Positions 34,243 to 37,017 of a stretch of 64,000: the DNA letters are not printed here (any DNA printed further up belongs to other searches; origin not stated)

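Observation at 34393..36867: Cobalamin-type ECF S component fused through an internal signal peptide to an outer-membrane barrel: a one-gene, two-membrane importer?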

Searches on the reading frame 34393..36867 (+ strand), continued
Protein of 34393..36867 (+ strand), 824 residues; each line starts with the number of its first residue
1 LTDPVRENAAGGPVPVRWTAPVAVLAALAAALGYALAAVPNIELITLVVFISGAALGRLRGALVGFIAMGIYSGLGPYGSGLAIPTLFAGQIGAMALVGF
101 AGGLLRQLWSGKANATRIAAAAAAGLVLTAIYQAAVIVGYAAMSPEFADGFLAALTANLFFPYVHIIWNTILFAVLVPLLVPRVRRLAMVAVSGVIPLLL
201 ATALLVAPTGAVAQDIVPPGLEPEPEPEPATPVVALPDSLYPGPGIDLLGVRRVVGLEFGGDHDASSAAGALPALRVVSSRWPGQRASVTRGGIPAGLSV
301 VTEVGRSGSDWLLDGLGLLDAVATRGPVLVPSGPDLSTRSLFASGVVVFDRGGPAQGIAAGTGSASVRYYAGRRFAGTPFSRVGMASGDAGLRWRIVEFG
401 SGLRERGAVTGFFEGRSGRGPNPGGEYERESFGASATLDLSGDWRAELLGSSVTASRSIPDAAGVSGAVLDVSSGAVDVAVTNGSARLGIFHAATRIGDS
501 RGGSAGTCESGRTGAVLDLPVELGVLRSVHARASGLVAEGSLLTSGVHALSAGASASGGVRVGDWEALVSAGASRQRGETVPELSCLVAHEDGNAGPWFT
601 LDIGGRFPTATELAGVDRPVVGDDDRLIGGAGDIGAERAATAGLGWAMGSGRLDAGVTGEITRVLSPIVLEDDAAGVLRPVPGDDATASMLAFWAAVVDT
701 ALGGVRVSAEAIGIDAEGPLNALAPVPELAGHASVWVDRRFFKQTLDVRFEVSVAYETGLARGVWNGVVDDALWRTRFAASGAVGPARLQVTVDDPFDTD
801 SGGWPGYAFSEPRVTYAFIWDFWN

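Call 49: find_encoding_contigs(protein=P0106, flank=8000, max_places=3)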
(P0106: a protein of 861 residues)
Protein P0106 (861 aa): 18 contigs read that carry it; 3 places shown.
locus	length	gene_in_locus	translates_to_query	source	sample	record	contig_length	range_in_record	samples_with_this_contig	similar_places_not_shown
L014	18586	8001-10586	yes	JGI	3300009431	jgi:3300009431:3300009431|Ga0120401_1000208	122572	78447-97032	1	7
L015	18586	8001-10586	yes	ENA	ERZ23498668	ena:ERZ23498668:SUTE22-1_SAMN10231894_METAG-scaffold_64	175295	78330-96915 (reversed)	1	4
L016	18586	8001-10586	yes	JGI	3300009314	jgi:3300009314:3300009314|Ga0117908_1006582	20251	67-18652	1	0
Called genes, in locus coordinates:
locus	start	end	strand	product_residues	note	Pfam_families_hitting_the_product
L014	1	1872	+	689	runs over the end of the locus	PF22745:Nlig-Ia, PF01653:DNA_ligase_aden, PF03120:OB_DNA_ligase, PF03119:DNA_ligase_ZBD, PF00633:HHH (faint), PF14520:HHH_5 (weak), PF12826:HHH_2, PF00533:BRCT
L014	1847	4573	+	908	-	PF00270:DEAD, PF13307:Helicase_C_2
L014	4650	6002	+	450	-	PF07969:Amidohydro_3 (weak), PF01979:Amidohydro_1, PF07969:Amidohydro_3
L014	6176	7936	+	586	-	PF00515:TPR_1 (faint), PF07719:TPR_2 (faint), PF13174:TPR_6 (faint), PF13176:TPR_7 (faint), PF13181:TPR_8 (faint), PF13371:TPR_9 (faint), PF13414:TPR_11 (faint), PF13424:TPR_12 (faint), +4 more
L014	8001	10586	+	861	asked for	-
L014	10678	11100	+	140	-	PF12836:HHH_3, PF14716:HHH_8 (faint), PF00633:HHH (faint), PF14520:HHH_5 (faint)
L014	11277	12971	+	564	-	PF05157:MshEN, PF00437:T2SSE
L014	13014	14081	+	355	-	PF00437:T2SSE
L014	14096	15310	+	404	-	PF28597:T2SSF_N, PF00482:T2SSF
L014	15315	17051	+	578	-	PF25323:6TM_PilS (weak), PF00989:PAS, PF08448:PAS_4, PF00512:HisKA, PF02518:HATPase_c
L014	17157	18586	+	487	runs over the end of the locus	PF00072:Response_reg, PF00158:Sigma54_activat, PF14532:Sigma54_activ_2, PF00004:AAA (weak), PF07728:AAA_5, PF25601:AAA_lid_14, PF02954:HTH_8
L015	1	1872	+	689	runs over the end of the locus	PF22745:Nlig-Ia, PF01653:DNA_ligase_aden, PF03120:OB_DNA_ligase, PF03119:DNA_ligase_ZBD, PF00633:HHH (faint), PF14520:HHH_5 (weak), PF12826:HHH_2, PF00533:BRCT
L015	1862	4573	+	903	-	PF00270:DEAD, PF13307:Helicase_C_2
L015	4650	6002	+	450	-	PF07969:Amidohydro_3 (weak), PF01979:Amidohydro_1, PF07969:Amidohydro_3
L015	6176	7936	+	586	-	PF00515:TPR_1 (faint), PF07719:TPR_2 (faint), PF13174:TPR_6 (faint), PF13176:TPR_7 (faint), PF13181:TPR_8 (faint), PF13371:TPR_9 (faint), PF13414:TPR_11 (faint), PF13424:TPR_12 (faint), +4 more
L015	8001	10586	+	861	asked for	-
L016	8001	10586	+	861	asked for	-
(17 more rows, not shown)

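Call 73: find_encoding_contigs(protein=P0012, flank=5000, max_places=1)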
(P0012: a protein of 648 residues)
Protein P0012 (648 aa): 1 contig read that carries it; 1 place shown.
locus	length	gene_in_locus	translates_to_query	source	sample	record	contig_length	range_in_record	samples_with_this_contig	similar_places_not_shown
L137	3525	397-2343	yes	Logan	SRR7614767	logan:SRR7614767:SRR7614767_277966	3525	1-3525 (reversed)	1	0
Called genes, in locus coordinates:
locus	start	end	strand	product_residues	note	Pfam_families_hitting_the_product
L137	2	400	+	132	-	?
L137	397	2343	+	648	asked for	-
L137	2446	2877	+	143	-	PF12836:HHH_3, PF14520:HHH_5 (faint), PF00633:HHH (weak), PF12826:HHH_2 (faint)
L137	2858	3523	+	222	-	?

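Call 74: find_encoding_contigs(protein=P0027, flank=5000, max_places=1)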
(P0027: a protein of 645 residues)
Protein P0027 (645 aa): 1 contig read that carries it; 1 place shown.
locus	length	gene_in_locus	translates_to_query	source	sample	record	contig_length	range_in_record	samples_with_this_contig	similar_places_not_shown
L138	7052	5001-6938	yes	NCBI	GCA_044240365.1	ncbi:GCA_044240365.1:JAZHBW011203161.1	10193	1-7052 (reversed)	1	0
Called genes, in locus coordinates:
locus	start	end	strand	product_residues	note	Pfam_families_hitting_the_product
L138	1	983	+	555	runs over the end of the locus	PF17391:Urocanase_N, PF01175:Urocanase, PF17392:Urocanase_C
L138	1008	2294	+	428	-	PF01979:Amidohydro_1, PF07969:Amidohydro_3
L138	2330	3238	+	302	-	PF07837:FTCD_N, PF02971:FTCD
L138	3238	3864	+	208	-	PF04961:FTCD_C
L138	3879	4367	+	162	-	-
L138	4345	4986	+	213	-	-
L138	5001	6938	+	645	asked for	-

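Call 75: find_encoding_contigs(protein=P0009, flank=5000, max_places=1)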
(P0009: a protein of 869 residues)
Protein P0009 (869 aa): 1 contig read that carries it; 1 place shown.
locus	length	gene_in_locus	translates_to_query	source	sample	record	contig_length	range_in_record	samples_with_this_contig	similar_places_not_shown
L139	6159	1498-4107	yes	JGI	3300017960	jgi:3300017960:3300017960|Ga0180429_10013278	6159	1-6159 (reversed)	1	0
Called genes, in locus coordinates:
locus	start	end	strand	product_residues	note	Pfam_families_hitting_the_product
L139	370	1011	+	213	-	PF04961:FTCD_C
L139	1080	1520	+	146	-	-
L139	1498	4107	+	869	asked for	-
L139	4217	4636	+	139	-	PF14520:HHH_5 (faint), PF12836:HHH_3, PF00633:HHH (faint)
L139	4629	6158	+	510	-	?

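Call 97: list_cluster_members(proteins=[P0002, P0038, P0070, P0106, P0009, P0052, P0130])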
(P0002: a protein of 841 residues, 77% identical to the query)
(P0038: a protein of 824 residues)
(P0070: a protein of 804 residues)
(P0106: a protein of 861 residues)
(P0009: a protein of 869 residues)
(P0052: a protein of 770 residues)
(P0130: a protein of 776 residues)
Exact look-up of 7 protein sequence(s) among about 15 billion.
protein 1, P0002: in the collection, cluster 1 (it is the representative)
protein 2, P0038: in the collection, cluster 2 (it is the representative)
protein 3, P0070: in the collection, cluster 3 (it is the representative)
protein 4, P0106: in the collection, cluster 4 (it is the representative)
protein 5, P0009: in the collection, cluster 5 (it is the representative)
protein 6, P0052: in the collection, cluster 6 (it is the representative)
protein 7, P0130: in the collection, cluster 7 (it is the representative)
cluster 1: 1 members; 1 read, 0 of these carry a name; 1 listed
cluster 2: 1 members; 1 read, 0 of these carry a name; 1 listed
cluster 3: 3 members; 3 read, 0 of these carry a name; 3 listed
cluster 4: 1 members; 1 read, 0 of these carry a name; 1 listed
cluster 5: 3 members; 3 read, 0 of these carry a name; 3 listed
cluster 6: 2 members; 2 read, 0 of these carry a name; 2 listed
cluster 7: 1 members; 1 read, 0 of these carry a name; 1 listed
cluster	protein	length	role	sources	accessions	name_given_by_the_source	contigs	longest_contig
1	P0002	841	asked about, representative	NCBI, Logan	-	-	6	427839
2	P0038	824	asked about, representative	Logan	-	-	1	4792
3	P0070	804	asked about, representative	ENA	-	-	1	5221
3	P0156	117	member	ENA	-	-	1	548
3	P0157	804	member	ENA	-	-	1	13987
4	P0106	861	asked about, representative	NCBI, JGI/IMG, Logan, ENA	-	-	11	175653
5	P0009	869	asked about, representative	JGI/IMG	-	-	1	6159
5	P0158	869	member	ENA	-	-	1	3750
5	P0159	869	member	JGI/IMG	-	-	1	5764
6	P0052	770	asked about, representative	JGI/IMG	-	-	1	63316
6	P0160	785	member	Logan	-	-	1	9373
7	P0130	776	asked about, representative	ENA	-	-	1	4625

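Call 98: find_encoding_contigs(protein=P0052, flank=10000, max_places=1)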
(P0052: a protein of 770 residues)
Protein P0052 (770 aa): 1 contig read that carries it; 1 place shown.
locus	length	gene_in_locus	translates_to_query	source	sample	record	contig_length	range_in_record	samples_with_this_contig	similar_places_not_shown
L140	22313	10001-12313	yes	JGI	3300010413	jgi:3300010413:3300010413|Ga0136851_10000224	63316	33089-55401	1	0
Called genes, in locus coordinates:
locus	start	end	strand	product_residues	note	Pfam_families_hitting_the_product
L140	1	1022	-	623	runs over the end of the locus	PF13517:FG-GAP_3 (faint), PF01839:FG-GAP (faint), PF18962:Por_Secre_tail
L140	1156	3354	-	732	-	PF03169:OPT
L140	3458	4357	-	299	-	PF00892:EamA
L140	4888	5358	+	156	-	PF01467:CTP_transf_like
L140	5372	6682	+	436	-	PF02881:SRP54_N, PF00448:SRP54, PF16575:CLP1_P (faint), PF02978:SRP_SPB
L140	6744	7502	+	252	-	-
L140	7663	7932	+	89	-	PF13083:KH_KhpA-B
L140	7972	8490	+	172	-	PF01782:RimM, PF05239:PRC (weak), PF24986:PRC_RimM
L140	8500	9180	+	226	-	PF01746:tRNA_m1G_MT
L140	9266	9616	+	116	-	PF01245:Ribosomal_L19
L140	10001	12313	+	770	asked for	PF12822:ECF_trnsprt (weak)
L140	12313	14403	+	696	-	PF13620:CarboxypepD_reg, PF13715:CarbopepD_reg_2, PF07715:Plug, PF00593:TonB_dep_Rec_b-barrel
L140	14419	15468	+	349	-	PF01436:NHL (faint)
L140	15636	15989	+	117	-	PF02311:AraC_binding (weak), PF07883:Cupin_2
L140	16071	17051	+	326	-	PF00579:tRNA-synt_1b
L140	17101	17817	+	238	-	PF02616:SMC_ScpA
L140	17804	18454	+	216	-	PF04079:SMC_ScpB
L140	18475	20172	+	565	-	PF27054:Beta_methylindole_red_C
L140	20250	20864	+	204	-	PF02224:Cytidylate_kin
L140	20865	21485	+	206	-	PF01553:Acyltransferase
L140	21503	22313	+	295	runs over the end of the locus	PF02401:LYTB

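Call 99: find_encoding_contigs(protein=P0157, flank=8000, max_places=1)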
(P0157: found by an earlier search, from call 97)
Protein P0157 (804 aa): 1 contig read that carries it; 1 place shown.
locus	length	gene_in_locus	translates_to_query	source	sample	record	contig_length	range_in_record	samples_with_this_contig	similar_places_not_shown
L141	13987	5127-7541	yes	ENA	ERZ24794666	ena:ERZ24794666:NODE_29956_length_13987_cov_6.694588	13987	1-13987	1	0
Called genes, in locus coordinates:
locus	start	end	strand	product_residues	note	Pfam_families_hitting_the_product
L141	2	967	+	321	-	?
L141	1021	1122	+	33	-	-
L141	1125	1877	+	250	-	-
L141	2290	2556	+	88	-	PF13083:KH_KhpA-B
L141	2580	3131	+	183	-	PF01782:RimM, PF05239:PRC, PF24986:PRC_RimM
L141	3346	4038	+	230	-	PF01746:tRNA_m1G_MT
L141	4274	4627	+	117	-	PF01245:Ribosomal_L19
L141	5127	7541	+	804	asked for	PF07155:ECF-ribofla_trS (weak), PF12822:ECF_trnsprt (weak)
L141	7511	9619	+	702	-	PF13620:CarboxypepD_reg, PF13715:CarbopepD_reg_2, PF07715:Plug, PF00593:TonB_dep_Rec_b-barrel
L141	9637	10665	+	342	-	PF08450:SGL (weak)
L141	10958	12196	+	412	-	PF04282:DUF438, PF01814:Hemerythrin, PF08448:PAS_4 (weak), PF13596:PAS_10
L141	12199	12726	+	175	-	PF08984:DUF1858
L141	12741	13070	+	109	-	PF07883:Cupin_2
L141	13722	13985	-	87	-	?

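Call 102: search_protein_families(library=pfam, proteins=[L140:14419-15468:+], max_evalue=0.01)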
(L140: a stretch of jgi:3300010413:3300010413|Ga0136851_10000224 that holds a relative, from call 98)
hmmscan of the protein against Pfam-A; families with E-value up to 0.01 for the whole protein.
L140:14419-15468:+ (349 aa): 3 families
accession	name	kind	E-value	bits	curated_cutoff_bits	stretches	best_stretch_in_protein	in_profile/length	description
PF01436.27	NHL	-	7.1e-06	26.2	20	0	66-90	2-27/28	NHL repeat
PF22701.2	Mala_s_1-like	-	0.0011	19.3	27.5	0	295-338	87-130/195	Mal s 1 allergenic protein-like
PF08450.18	SGL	-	0.005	16.9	26.3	0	300-335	188-223/246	SMP-30/Gluconolactonase/LRE-like region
